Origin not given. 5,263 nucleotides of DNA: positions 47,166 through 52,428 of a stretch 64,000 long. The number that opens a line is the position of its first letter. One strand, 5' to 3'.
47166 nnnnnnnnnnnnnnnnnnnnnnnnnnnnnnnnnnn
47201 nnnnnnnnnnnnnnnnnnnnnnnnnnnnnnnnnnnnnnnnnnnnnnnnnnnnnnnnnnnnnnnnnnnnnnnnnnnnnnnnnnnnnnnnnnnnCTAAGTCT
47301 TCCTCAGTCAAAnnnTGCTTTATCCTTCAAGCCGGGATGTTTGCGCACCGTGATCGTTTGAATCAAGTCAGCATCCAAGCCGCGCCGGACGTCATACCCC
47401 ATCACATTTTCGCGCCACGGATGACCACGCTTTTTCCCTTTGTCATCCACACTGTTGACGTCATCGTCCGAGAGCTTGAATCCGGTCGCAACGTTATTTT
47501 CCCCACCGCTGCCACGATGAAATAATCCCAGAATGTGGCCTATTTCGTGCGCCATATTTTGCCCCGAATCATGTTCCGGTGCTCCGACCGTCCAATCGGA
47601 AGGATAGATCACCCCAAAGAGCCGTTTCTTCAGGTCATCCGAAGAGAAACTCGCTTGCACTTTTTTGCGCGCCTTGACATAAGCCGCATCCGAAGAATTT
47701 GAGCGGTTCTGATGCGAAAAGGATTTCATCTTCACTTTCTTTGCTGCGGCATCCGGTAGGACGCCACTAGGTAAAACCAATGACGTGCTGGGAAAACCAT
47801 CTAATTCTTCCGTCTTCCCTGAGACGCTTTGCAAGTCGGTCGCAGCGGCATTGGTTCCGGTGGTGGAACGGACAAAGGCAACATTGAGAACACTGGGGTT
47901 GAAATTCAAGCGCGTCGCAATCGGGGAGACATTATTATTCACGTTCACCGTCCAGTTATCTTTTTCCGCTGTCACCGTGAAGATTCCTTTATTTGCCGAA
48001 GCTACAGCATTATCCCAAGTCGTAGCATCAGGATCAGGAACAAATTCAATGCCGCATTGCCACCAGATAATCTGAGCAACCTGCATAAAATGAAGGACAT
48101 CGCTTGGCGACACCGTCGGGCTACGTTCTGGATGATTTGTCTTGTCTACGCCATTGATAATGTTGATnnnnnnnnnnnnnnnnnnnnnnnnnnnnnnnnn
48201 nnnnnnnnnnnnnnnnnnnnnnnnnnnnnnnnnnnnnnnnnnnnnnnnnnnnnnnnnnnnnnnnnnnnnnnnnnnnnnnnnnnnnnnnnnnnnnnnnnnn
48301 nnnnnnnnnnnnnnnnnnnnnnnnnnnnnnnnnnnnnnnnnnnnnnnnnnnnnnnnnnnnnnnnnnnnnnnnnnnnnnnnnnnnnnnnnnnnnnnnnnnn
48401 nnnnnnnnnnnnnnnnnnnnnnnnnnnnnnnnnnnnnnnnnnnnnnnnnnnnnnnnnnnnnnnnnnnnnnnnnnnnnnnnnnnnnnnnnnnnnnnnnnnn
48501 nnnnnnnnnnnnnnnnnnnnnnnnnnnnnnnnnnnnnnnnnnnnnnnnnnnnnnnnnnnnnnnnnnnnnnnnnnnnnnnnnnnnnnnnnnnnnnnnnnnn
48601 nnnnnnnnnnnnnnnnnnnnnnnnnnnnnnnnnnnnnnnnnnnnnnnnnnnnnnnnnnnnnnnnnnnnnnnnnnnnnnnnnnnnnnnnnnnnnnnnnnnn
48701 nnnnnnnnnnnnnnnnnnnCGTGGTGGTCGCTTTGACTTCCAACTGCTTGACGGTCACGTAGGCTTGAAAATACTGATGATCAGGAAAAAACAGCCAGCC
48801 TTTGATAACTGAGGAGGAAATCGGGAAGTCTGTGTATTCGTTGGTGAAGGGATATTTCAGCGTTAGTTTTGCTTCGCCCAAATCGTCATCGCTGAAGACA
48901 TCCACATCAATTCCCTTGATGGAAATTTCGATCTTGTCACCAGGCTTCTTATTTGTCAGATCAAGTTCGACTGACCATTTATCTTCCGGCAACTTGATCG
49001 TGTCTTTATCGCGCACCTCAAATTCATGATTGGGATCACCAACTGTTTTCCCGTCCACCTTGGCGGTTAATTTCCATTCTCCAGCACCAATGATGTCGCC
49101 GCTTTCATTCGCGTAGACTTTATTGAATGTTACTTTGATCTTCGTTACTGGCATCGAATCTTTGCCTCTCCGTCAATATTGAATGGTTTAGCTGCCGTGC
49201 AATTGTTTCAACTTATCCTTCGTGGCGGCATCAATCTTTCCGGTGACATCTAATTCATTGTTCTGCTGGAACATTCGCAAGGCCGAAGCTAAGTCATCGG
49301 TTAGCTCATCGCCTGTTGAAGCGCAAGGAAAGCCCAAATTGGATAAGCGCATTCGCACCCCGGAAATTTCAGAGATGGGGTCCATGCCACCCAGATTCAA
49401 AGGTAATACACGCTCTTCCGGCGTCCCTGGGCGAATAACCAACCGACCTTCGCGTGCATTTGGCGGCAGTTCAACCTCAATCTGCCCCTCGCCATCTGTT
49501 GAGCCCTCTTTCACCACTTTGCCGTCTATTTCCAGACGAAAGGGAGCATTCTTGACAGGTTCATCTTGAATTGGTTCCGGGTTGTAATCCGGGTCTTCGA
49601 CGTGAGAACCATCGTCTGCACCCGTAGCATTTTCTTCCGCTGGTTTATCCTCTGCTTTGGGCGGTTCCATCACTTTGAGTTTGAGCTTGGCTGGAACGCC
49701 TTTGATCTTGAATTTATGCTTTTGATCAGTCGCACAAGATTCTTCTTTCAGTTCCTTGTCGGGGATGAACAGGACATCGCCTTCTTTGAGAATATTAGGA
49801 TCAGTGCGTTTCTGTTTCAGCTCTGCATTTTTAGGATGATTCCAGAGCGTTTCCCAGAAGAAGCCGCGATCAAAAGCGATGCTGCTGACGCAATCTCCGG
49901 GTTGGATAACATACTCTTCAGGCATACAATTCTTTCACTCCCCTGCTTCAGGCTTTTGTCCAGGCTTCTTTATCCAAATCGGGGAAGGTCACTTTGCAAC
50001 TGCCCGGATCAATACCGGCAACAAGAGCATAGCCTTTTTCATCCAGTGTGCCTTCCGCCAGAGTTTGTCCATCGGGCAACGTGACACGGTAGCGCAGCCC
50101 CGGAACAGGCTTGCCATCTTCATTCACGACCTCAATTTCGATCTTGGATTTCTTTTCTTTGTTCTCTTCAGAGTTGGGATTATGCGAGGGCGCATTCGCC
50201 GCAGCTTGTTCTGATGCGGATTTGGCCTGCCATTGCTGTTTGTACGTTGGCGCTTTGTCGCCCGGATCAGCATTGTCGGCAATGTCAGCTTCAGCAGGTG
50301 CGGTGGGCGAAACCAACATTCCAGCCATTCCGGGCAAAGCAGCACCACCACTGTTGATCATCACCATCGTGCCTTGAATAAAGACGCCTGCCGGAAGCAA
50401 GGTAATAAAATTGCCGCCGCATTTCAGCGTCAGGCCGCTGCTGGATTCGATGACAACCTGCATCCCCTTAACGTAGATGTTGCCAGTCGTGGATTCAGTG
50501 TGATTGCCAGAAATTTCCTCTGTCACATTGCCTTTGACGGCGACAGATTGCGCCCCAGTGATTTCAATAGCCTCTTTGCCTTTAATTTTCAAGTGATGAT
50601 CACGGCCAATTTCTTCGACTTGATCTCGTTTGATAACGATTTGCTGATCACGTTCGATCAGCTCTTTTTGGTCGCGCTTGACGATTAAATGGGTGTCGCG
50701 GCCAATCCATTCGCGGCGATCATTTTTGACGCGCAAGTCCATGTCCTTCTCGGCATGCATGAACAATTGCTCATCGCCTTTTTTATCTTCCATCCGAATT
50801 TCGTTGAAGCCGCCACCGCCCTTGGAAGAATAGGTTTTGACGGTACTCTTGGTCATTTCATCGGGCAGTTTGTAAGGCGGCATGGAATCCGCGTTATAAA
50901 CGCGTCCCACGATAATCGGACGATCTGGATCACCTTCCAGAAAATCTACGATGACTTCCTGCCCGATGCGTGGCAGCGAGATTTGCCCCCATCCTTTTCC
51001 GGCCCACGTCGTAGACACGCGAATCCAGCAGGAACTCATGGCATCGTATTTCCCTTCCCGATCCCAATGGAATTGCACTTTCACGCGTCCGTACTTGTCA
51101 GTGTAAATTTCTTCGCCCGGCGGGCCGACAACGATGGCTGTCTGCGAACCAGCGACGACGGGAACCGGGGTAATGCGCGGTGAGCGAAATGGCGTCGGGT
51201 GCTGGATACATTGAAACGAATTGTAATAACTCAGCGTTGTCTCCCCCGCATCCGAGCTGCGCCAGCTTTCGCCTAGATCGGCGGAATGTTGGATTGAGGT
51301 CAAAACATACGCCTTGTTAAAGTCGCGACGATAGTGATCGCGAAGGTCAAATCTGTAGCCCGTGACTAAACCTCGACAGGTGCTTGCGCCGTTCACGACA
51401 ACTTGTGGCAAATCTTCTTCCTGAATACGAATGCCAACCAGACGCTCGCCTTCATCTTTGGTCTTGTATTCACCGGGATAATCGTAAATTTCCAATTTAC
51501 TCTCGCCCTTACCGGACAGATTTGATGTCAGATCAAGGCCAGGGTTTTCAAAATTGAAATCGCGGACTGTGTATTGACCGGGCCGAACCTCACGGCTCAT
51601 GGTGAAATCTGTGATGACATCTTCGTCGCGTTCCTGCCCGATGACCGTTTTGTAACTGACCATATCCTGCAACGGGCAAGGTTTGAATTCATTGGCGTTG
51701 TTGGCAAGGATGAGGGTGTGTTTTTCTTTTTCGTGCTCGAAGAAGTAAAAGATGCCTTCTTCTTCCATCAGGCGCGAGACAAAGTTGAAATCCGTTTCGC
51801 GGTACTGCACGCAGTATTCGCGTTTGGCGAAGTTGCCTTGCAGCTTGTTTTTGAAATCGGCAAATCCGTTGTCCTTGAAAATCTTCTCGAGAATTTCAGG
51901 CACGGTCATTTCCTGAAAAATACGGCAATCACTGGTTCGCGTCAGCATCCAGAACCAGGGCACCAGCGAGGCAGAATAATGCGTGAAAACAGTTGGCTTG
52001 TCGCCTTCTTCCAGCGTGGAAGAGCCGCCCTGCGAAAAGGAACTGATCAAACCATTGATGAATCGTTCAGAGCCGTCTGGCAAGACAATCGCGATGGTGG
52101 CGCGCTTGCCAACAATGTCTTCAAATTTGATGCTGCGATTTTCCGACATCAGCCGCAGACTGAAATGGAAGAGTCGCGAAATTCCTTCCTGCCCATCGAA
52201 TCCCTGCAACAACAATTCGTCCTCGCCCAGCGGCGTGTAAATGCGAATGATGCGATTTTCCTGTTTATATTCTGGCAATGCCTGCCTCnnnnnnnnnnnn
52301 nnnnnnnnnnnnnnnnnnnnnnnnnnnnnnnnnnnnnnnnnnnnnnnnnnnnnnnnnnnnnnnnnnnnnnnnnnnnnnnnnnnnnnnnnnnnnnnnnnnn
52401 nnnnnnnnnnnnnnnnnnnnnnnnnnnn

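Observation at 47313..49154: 613-aa metzincin-type metalloprotease without signal peptide in the VgrG/PAAR cargo region.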

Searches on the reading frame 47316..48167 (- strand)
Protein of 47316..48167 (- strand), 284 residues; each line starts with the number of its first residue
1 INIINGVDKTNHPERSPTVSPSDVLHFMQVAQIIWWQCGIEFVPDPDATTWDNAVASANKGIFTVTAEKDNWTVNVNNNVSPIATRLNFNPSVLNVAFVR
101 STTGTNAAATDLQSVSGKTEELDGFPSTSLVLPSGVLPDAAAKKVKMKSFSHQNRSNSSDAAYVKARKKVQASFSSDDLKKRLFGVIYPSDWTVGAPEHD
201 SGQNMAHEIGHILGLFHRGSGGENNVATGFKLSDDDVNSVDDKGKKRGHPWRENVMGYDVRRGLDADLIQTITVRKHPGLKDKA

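Call 41: predict_structure(alignment_id=A3)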
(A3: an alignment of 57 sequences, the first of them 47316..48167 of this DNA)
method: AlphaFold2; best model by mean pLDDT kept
length: 284 residues; sequences in the alignment: 57
mean_pLDDT: 89.8   pTM: 0.89
mean pLDDT of the five models: 89.8, 89.1, 89.0, 87.6, 86.5
residues with pLDDT >= 90: 202; 70-90: 54; 50-70: 27; < 50: 1
segments of 3 or more residues with pLDDT < 50: none
pLDDT, mean of each block of 10 residues (from residue 1): 97 97 97 96 94 97 97 95 95 97 94 92 64 64 86 87 96 96 97 85 96 93 60 89 84 89 91 93 84
secondary structure, 60 per line:
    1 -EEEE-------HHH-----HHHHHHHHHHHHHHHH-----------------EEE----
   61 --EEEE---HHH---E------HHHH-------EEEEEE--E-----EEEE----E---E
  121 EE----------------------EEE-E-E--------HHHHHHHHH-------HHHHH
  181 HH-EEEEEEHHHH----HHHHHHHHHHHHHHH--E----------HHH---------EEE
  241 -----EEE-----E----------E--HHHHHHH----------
elements in order: E2-5 H21-36 E54-56 E63-66 H83-86 E94-99 E108-111 E120-122 E145-147 H160-168 H176-182 E184-189 H190-193 H198-212 E238-240 E246-248 H268-274

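Call 44: fold_search(model_id=the predicted structure, library=pdb)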
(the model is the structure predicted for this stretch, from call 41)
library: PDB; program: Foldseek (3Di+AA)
matches with E <= 10: 206; with E <= 0.001: 0
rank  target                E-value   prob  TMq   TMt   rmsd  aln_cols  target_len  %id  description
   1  8snl_A                3.7e-03  0.72  0.29  0.15  14.6       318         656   12  Structure of human ADAM17/iRhom2 sheddase complex (released 2024-05-29)
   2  2ddf_A                5.3e-03  0.84  0.35  0.39  13.0       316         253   11  Crystal structure of TACE in complex with TAPI-2 (released 2006-03-14)
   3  2fv9_A                7.7e-03  0.54  0.29  0.32  14.5       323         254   12  Crystal structure of TACE in complex with JMV 390-1 (released 2006-03-14)
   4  3l0t_A                8.7e-03  0.63  0.30  0.33  13.9       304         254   12  Crystal structure of catalytic domain of TACE with hydantoin inhibitor (released 2010-03-02)
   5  2a8h_B                1.0e-02  0.82  0.34  0.37  16.7       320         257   12  Crystal structure of catalytic domain of TACE with Thiomorpholine Sulfonamide Hydroxamate inhibitor (released 2006-02-07)
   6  2oi0                  1.3e-02  0.51  0.31  0.33  14.4       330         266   13  Crystal structure analysis 0f the TNF-a Coverting Enzyme (TACE) in complexed with Aryl-sulfonamide (released 2007-11-27)
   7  8snm_B                1.7e-02  0.63  0.32  0.21  15.4       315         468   12  Structure of mature human ADAM17/iRhom2 sheddase complex in complex with ADAM17 prodomain (released 2024-05-29)
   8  2ddf_B                1.8e-02  0.60  0.33  0.36  15.3       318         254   11  Crystal structure of TACE in complex with TAPI-2 (released 2006-03-14)
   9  3g42_D                1.9e-02  0.54  0.32  0.35  14.7       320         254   10  Crystal Structure of TACE with Tryptophan Sulfonamide Derivative Inhibitor (released 2009-05-19)
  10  1zxc_B                2.1e-02  0.41  0.28  0.31  15.8       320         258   12  Crystal structure of catalytic domain of TNF-alpha converting enzyme (TACE) with inhibitor (released 2005-09-27)
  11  1zxc_A                2.3e-02  0.33  0.27  0.29  16.1       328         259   11  Crystal structure of catalytic domain of TNF-alpha converting enzyme (TACE) with inhibitor (released 2005-09-27)
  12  3l0v_A                2.5e-02  0.66  0.36  0.39  11.9       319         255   11  Crystal structure of catalytic domain of TACE with the first hydantoin inhibitor occupying the S1' pocket (released 2010-03-02)
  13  3o64_B                2.5e-02  0.47  0.31  0.34  15.1       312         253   12  Crystal structure of catalytic domain of TACE with 2-(2-Aminothiazol-4-yl)pyrrolidine-Based Tartrate Diamides (released 2011-04-20)
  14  2i47_A                2.8e-02  0.38  0.31  0.33  15.6       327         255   12  Crystal structure of catalytic domain of TACE with inhibitor (released 2006-12-05)
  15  9o54_A                3.4e-02  0.41  0.34  0.26  13.2       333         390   12  ADAM17 Prodomain-Metalloproteinase Domains bound to MEDI3622 Fab (released 2025-06-25)
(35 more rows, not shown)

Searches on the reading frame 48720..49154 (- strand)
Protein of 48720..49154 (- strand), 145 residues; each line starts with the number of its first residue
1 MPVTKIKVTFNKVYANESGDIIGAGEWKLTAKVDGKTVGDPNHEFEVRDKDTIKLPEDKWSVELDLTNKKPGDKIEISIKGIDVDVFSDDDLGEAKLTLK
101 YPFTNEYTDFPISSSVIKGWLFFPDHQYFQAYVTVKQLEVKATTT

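Call 82: search_solved_structures(query=A8, max_evalue=10, show_alignments=2)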
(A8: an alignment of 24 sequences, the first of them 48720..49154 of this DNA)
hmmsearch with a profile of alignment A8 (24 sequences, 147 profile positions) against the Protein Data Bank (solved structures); distinct sequences matched with E-value up to 10: 4.
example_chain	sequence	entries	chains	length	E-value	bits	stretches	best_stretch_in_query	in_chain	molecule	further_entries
4rj9_A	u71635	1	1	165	0.037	17.1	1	56-105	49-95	C2 domain-containing protein-like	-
6zdz_A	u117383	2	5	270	0.37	13.9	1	44-100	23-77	alcohol dehydrogenase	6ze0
3pl5_A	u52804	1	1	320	1.2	12.2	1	33-88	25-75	Putative uncharacterized protein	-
8zb3_A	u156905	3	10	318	2.2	11.4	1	18-69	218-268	NAD(+) diphosphatase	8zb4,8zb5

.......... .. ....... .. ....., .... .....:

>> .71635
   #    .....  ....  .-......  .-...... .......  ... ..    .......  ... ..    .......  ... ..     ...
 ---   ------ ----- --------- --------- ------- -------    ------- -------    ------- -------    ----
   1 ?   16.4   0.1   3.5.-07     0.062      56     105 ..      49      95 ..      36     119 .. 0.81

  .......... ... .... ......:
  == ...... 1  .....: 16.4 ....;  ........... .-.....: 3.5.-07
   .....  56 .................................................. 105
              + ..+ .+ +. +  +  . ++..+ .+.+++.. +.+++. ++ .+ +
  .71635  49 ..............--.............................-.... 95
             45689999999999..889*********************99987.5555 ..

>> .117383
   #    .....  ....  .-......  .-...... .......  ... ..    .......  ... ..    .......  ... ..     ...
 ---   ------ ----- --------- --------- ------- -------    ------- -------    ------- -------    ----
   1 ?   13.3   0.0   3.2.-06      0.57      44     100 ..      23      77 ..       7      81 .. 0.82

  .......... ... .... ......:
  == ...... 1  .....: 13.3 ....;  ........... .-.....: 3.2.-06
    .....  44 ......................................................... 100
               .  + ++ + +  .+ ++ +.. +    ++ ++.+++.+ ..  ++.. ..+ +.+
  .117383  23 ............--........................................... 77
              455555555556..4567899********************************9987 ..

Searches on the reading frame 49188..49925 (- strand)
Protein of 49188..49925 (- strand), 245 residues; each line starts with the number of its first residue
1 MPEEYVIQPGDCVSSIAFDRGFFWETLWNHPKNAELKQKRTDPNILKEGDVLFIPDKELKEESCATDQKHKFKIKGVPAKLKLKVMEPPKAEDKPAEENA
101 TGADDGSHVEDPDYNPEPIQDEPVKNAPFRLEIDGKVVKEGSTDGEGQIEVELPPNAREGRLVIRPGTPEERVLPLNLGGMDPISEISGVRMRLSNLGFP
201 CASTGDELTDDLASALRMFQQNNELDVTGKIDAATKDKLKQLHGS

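Call 5: search_protein_families(library=pfam, proteins=[window:49188-49925:-], max_evalue=0.1)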
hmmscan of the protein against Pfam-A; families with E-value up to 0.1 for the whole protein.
window:49188-49925:- (245 aa): 1 family
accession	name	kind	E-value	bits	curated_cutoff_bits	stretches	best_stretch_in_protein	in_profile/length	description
PF01471.23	PG_binding_1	-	3.3e-07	30.8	23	1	190-239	8-57/57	Putative peptidoglycan binding domain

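Call 6: search_protein_families(library=ncbifam, proteins=[window:49188-49925:-], max_evalue=0.1)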
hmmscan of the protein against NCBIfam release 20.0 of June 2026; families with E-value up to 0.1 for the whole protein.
window:49188-49925:- (245 aa): 2 families
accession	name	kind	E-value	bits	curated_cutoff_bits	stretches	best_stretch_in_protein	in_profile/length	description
TIGR02869.1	spore_SleB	equivalog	0.006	16.5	236.5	1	185-239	14-68/201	spore cortex-lytic enzyme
NF052377.1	lmo1851_S41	exception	0.096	11.4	725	0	189-240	395-446/468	lmo1851 family serine protease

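Call 60: search_solved_structures(query=A5, max_evalue=1, show_alignments=2)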
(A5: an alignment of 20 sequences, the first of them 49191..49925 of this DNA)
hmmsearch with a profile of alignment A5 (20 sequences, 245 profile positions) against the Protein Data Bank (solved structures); distinct sequences matched with E-value up to 1: 36.
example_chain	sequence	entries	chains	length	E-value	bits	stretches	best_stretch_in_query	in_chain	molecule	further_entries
4c2h_A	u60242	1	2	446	0.00012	24.9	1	194-241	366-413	CARBOXY-TERMINAL PROCESSING PROTEASE CTPB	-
4c2e_A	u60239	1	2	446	0.00013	24.9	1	194-241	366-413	CARBOXY-TERMINAL PROCESSING PROTEASE CTPB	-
4c2f_A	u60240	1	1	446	0.00016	24.5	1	194-241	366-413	CARBOXY-TERMINAL PROCESSING PROTEASE CTPB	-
4c2c_A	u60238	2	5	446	0.00019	24.3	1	194-241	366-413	CARBOXY-TERMINAL PROCESSING PROTEASE CTPB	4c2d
4c2g_A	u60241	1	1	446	0.00019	24.3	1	194-241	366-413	CARBOXY-TERMINAL PROCESSING PROTEASE CTPB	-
4xxt_A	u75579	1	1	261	0.005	19.7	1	186-241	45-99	Fusion of predicted Zn-dependent amidase/peptidase (Cell wall hydrolase/DD-carboxypeptidas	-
8vif_H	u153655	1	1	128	0.012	18.4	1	158-200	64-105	SC27 Fab heavy chain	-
4lpq_A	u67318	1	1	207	0.026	17.3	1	186-239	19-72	ErfK/YbiS/YcfS/YnhG family protein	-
1e0g_A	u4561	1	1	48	0.036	16.9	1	3-29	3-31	Membrane-bound lytic murein transglycosylase D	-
8vke_H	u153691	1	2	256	0.038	16.8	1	158-199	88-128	SC27 Fab heavy chain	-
4uz2_A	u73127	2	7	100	0.087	15.6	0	4-27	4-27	CELL WALL-BINDING ENDOPEPTIDASE-RELATED PROTEIN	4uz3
3qrg_H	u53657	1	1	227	0.11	15.2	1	159-201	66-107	Fab heavy chain Fd fragment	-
5tv7_A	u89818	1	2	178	0.16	14.8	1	182-240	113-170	Putative peptidoglycan-binding/hydrolysing protein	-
7t3m_D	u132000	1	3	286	0.16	14.7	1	159-201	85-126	Antibody 2-7 scFv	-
9g8s_T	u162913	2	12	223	0.16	14.7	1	3-56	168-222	Peptidoglycan-binding LysM protein | gp61 - Tail tube initiator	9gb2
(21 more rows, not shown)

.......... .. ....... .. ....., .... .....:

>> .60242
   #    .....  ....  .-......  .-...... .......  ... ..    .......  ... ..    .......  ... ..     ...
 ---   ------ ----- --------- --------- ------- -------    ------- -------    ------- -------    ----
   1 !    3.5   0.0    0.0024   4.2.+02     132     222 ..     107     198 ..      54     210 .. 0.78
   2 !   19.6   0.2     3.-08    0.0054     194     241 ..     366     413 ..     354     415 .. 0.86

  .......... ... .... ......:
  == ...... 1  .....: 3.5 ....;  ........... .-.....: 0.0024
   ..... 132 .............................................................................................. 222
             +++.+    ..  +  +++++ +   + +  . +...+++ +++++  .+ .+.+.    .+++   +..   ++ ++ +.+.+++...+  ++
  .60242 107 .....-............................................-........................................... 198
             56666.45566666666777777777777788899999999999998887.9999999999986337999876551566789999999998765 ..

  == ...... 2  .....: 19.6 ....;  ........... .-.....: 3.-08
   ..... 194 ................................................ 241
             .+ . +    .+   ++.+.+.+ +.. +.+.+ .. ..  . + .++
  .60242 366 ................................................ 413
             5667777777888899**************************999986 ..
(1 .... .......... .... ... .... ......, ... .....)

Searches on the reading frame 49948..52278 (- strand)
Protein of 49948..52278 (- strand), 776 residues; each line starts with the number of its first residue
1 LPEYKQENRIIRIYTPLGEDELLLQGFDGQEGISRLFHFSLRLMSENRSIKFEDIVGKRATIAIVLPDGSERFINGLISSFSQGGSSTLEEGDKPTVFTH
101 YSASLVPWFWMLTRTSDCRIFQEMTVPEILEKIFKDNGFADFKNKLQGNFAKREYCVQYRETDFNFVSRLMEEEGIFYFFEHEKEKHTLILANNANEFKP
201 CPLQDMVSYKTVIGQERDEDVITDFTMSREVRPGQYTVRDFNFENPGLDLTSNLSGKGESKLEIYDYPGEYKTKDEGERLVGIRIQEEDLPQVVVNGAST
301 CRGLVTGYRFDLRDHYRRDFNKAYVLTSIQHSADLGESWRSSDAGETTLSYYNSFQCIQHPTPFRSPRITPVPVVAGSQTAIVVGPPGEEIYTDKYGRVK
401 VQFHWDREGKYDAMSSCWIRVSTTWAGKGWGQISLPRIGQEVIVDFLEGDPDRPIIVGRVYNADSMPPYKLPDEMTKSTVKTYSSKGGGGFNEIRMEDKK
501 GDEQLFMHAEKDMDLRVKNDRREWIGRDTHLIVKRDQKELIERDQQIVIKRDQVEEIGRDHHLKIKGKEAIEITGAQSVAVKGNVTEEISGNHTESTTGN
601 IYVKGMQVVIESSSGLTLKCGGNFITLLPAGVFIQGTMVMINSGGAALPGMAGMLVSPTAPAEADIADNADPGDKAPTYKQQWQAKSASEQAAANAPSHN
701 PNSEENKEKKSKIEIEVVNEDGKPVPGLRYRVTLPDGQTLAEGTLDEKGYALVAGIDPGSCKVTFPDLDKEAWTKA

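Call 5: search_protein_families(library=pfam, proteins=[window:49948-52278:-], max_evalue=0.1)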
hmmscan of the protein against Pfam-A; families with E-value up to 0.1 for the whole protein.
window:49948-52278:- (776 aa): 7 families
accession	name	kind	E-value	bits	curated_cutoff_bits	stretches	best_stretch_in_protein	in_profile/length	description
PF05954.17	Phage_GPD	-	8.1e-101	337.6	30.1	1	30-333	1-301/305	Phage tail baseplate hub (GPD)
PF22178.3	Gp5_trimer_C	-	4.7e-38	130.2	30.9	2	478-588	1-111/112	Bacteriophage T4 gp5 C-terminal trimerisation domain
PF04717.18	Phage_base_V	-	2.9e-15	56.8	23.8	1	393-461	11-75/75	Type VI secretion system/phage-baseplate injector OB domain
PF20093.5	DUF6484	-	2.2e-05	25.5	27.6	1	437-460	38-61/61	Domain of unknown function (DUF6484)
PF13620.12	CarboxypepD_reg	-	0.0038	18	32.3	1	713-765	2-54/82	Carboxypeptidase regulatory-like domain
PF06715.18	Gp5_C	-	0.0039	17.7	20.4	1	577-596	3-22/24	Gp5 C-terminal repeat (3 copies)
PF11974.14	bMG3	-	0.056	13.8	34.9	0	720-754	23-57/103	Bacterial alpha-2-macroglobulin MG3 domain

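Call 6: search_protein_families(library=ncbifam, proteins=[window:49948-52278:-], max_evalue=0.1)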
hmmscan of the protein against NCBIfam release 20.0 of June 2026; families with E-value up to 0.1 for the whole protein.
window:49948-52278:- (776 aa): 5 families
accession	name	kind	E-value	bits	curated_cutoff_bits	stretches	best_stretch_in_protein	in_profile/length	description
TIGR03361.1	VI_Rhs_Vgr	subfamily_domain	1.8e-198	660.3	186.35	1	12-529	2-512/513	type VI secretion system tip protein TssI/VgrG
TIGR01646.1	vgr_GE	subfamily_domain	2.7e-144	481.7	121.8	1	24-512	3-480/480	type VI secretion system tip protein VgrG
NF033848.1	VgrG_rel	hypoth_equivalog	3.3e-17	62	275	1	319-552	322-539/547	VgrG-related protein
TIGR01644.1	phage_P2_V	subfamily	0.00033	20.3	46.75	1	414-472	31-88/192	phage baseplate assembly protein V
NF058648.1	ECF_sub_HI1622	equivalog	0.031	14.2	100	0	709-750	23-64/180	NikL family nickel/cobalt ECF transporter subunit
